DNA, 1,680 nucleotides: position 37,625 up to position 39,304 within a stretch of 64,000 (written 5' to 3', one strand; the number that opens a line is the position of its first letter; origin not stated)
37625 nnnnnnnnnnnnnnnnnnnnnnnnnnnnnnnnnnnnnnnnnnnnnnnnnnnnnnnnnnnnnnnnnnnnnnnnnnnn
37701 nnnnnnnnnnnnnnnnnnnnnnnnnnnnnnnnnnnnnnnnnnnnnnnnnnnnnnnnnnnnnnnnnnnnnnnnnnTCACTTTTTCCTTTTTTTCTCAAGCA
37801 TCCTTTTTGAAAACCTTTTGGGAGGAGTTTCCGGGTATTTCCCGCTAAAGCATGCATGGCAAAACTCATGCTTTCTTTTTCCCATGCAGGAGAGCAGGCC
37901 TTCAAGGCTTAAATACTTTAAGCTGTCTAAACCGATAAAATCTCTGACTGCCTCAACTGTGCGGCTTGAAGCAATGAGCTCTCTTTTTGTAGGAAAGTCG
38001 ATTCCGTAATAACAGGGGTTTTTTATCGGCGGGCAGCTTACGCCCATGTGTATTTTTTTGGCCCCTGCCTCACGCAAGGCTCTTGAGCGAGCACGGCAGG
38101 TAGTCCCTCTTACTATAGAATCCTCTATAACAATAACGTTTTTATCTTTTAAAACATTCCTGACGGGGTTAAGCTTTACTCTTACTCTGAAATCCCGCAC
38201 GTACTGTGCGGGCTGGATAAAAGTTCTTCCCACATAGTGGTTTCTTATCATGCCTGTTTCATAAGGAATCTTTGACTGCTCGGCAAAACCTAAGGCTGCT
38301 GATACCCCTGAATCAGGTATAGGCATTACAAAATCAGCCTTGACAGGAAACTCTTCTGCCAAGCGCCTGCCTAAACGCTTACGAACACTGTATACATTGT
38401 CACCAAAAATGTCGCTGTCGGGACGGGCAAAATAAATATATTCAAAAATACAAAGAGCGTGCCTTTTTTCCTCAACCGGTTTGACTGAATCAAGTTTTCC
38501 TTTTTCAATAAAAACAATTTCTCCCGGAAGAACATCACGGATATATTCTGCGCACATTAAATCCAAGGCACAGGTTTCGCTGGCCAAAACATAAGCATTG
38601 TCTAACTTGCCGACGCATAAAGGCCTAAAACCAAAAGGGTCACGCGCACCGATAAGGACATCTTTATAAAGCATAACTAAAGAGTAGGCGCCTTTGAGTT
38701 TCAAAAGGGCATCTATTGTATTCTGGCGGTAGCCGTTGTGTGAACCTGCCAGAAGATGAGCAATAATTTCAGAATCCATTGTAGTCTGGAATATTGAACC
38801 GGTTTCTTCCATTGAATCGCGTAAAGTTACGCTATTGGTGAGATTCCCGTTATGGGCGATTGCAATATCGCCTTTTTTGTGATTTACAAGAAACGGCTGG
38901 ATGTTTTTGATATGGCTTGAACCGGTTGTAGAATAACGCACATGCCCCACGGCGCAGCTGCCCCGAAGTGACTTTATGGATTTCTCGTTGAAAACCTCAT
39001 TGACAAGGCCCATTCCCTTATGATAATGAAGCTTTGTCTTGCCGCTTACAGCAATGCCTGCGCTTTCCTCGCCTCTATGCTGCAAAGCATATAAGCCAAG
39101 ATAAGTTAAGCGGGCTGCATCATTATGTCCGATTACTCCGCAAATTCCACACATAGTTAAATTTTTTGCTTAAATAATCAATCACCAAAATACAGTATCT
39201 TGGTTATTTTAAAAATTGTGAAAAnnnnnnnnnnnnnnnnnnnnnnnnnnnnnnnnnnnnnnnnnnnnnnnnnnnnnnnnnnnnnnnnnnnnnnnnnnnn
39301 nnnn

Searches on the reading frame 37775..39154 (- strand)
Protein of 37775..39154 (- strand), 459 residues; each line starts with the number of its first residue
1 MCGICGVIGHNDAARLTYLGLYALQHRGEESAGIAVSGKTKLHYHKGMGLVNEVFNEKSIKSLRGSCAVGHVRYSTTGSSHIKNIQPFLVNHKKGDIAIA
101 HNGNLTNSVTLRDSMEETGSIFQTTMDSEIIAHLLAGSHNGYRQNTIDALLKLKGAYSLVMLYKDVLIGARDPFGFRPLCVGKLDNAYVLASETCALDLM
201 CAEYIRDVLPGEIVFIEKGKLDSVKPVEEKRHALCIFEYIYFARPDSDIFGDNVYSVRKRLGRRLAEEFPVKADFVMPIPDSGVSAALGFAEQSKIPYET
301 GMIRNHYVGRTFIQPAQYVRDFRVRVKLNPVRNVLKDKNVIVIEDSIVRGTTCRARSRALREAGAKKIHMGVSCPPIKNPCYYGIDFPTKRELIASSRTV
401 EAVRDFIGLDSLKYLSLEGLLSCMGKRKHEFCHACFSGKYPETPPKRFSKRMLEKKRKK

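Call 79: search_protein_families(library=pfam, proteins=[window:37775-39154:-], max_evalue=0.00001)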
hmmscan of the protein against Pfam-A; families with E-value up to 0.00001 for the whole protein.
window:37775-39154:- (459 aa): 4 families
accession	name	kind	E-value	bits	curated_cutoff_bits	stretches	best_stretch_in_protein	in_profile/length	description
PF13522.11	GATase_6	-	3.7e-19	69.5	27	1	63-193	8-130/130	Glutamine amidotransferase domain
PF13537.11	GATase_7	-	2e-18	67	25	1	82-197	10-121/123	Glutamine amidotransferase domain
PF13230.11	GATase_4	-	4.3e-07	29.6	23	1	63-108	69-114/272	Glutamine amidotransferases class-II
PF00156.33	Pribosyltran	-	3.4e-06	26.9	26.3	1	262-374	19-124/158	Phosphoribosyl transferase domain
